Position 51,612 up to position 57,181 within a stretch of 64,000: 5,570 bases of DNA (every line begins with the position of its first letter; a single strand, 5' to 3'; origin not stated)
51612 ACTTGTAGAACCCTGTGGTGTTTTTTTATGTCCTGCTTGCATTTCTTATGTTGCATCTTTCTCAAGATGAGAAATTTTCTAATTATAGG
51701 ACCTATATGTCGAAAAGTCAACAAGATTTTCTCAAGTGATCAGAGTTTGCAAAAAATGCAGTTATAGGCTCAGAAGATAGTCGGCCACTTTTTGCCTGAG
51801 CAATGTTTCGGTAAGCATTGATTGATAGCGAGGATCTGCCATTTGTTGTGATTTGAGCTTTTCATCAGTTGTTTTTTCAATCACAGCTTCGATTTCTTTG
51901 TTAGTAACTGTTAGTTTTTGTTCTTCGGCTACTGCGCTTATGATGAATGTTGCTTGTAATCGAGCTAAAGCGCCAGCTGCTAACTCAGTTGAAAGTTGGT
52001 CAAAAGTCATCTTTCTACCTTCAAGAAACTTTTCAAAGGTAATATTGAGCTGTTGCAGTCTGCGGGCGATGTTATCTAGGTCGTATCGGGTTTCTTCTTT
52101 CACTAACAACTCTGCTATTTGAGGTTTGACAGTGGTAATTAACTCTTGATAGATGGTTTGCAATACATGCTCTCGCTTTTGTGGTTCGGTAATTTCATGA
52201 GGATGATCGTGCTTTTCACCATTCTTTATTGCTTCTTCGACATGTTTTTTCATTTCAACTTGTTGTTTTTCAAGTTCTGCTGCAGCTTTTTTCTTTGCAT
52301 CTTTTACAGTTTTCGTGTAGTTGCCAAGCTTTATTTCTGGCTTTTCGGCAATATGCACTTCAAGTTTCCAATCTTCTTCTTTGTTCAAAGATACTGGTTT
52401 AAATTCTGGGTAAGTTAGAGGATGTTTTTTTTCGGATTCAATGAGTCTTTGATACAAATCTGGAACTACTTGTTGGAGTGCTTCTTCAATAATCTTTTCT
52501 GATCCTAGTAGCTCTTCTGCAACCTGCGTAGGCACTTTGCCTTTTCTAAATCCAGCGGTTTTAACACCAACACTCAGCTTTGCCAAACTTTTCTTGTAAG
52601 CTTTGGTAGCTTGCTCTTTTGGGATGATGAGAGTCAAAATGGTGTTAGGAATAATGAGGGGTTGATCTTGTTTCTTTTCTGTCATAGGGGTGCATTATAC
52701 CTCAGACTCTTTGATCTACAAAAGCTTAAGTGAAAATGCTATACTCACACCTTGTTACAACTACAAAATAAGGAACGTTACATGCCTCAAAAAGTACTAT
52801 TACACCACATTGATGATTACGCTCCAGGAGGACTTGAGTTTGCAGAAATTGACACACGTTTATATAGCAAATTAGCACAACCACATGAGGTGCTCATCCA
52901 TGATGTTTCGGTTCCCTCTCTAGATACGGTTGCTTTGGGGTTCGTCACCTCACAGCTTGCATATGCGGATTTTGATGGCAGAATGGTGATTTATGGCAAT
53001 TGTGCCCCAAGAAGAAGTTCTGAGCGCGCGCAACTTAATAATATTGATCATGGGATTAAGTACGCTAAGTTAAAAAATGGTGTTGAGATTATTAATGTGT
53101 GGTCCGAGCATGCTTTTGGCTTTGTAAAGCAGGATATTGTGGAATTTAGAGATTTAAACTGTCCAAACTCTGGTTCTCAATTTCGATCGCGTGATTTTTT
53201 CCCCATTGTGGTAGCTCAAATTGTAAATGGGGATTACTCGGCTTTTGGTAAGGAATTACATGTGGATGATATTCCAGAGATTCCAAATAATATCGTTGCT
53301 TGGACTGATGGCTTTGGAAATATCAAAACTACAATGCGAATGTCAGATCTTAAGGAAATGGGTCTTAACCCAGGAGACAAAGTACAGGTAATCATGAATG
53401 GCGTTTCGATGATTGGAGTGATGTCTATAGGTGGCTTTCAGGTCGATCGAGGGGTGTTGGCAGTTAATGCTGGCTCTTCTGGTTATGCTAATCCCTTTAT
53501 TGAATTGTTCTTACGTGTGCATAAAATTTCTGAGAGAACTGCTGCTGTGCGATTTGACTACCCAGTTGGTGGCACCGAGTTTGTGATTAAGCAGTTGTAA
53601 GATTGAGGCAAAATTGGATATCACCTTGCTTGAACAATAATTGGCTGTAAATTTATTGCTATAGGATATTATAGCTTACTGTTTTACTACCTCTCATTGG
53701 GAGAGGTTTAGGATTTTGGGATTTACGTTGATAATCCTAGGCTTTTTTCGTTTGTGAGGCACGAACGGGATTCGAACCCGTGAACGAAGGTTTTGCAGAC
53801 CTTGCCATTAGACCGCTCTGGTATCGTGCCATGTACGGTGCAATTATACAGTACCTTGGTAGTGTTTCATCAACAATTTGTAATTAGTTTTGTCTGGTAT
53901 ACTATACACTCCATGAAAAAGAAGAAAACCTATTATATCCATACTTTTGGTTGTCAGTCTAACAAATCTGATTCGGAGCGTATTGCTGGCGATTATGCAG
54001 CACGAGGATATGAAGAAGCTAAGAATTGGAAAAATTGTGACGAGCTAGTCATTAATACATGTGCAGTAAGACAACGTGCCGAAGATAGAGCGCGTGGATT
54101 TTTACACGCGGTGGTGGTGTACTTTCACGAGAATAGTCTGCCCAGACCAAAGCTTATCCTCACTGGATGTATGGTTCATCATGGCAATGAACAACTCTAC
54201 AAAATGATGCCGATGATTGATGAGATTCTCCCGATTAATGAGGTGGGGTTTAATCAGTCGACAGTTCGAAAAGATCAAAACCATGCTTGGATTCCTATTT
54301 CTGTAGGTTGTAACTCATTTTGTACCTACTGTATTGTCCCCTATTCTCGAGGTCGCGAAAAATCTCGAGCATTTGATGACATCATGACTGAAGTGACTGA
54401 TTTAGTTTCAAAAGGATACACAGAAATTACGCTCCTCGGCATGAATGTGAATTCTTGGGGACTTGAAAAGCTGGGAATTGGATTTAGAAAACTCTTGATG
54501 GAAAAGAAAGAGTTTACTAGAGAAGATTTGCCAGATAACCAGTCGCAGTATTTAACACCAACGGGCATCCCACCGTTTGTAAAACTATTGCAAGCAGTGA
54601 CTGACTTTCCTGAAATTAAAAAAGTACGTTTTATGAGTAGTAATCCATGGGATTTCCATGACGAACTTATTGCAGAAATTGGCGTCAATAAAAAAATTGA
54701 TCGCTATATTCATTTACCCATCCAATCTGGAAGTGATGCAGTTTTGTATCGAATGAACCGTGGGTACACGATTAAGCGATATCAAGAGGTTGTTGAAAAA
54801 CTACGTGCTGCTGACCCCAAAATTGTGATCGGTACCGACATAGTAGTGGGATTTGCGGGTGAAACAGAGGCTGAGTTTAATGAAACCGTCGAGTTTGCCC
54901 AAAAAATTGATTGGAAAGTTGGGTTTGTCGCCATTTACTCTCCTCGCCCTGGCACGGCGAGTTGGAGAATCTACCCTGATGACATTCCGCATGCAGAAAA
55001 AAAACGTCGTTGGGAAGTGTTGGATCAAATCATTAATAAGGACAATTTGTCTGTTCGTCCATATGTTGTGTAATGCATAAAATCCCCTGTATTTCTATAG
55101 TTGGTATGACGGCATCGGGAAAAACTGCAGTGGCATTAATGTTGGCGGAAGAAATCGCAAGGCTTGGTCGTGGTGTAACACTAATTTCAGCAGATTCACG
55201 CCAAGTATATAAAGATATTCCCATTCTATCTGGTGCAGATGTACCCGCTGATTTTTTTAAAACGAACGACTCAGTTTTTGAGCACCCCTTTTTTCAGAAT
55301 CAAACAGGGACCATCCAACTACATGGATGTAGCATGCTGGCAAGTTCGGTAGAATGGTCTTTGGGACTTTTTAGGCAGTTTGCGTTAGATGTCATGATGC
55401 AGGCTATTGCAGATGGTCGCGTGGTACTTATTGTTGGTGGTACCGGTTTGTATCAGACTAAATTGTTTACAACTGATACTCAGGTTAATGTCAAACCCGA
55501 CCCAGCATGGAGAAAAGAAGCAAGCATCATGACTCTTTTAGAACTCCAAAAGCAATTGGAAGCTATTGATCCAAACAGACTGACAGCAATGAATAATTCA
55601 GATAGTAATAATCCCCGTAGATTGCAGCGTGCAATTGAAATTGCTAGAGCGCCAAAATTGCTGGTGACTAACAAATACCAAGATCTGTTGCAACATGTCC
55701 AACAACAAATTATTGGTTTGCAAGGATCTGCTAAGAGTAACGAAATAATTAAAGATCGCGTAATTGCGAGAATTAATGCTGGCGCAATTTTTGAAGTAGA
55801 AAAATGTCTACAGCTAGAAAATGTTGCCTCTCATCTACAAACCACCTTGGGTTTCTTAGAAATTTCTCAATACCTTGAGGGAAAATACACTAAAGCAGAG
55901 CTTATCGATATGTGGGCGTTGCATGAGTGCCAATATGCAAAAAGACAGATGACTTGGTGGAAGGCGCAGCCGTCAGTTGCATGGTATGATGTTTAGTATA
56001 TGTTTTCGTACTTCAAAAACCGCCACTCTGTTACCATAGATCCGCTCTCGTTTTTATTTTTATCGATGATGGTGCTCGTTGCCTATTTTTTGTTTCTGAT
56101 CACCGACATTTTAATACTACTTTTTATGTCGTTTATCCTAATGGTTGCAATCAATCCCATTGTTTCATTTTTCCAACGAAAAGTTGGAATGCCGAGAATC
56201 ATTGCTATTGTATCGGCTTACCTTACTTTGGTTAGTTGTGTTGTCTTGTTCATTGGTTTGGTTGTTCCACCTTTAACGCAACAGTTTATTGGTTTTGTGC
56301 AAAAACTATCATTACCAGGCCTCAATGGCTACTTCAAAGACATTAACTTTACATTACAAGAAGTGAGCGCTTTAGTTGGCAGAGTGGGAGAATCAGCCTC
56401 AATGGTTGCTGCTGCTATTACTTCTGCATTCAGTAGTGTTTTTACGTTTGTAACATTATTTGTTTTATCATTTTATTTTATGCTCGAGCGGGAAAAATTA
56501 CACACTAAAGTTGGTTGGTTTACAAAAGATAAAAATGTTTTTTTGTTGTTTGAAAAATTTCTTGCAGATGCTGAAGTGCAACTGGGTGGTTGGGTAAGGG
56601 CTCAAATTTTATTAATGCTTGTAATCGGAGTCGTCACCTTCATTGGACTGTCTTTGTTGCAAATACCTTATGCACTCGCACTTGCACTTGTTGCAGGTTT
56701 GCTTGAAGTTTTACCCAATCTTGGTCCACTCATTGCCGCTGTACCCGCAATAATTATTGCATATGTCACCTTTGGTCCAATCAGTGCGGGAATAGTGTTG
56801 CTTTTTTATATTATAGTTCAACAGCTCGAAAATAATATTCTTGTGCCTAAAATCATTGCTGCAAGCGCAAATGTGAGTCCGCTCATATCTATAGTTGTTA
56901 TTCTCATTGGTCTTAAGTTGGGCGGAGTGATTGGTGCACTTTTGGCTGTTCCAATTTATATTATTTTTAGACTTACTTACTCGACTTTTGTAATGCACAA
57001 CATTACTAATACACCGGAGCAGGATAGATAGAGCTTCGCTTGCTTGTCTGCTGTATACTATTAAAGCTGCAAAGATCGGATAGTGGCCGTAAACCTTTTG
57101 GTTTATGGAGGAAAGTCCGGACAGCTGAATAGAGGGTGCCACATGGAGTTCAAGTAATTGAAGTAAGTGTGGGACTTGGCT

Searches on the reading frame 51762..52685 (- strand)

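Call 77: search_protein_families(library=pfam, proteins=[window:51762-52685:-], max_evalue=0.001)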
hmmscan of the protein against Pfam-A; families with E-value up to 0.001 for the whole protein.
window:51762-52685:- (307 aa): 2 families
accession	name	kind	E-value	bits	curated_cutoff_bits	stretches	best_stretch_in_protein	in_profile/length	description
PF05697.18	Trigger_N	-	1.2e-23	84.4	22.2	1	16-144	14-138/144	Bacterial trigger factor protein (TF)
PF05698.19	Trigger_C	-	3.7e-12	47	22.7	1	167-305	18-161/162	Bacterial trigger factor protein (TF) C-terminus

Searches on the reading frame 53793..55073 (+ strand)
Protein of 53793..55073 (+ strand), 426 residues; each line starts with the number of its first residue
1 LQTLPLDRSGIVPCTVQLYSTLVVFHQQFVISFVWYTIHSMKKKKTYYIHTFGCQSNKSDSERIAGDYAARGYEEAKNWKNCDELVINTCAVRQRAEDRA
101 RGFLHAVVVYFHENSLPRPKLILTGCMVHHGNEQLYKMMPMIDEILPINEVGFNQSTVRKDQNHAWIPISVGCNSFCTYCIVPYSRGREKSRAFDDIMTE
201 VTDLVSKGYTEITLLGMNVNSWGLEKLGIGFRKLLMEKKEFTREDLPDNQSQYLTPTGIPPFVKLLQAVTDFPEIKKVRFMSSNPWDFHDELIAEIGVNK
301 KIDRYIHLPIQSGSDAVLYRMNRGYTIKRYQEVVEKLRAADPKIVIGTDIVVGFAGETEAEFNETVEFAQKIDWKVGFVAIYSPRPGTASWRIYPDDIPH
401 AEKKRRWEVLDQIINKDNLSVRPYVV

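Call 77: search_protein_families(library=pfam, proteins=[window:53793-55073:+], max_evalue=0.001)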
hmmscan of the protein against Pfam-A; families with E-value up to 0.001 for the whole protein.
window:53793-55073:+ (426 aa): 2 families
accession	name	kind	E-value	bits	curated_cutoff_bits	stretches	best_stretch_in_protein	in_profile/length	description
PF04055.27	Radical_SAM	-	1.3e-21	77.9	29.5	1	167-369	1-166/166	Radical SAM superfamily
PF00919.26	UPF0004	-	1.2e-20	73.8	27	1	47-145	2-96/98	Uncharacterized protein family UPF0004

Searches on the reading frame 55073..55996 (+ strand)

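Call 77: search_protein_families(library=pfam, proteins=[window:55073-55996:+], max_evalue=0.001)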
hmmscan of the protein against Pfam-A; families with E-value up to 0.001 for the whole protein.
window:55073-55996:+ (307 aa): 2 families
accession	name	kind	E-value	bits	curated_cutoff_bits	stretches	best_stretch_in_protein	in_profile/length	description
PF01715.23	IPPT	-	8.5e-35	121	23.6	1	79-298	19-242/243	IPP transferase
PF01745.22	IPT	-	8.1e-05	22.6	20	1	9-65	6-57/233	Isopentenyl transferase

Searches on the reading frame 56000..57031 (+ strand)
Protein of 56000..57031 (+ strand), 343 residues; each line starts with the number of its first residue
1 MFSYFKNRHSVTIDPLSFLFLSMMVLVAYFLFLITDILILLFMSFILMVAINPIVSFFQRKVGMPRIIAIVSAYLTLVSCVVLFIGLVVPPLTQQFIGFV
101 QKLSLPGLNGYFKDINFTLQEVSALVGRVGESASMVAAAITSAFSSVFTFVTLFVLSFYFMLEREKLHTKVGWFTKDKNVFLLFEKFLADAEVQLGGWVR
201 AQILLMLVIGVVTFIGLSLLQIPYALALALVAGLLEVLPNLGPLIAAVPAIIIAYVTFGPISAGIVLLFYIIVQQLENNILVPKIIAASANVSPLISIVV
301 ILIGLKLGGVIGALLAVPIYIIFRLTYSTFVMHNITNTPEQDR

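Call 77: search_protein_families(library=pfam, proteins=[window:56000-57031:+], max_evalue=0.001)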
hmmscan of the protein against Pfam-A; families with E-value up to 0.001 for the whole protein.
window:56000-57031:+ (343 aa): 1 family
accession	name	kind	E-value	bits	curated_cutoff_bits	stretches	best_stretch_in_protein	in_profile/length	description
PF01594.21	AI-2E_transport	-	1.1e-54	186.2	34.3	1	18-326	2-322/327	AI-2E family transporter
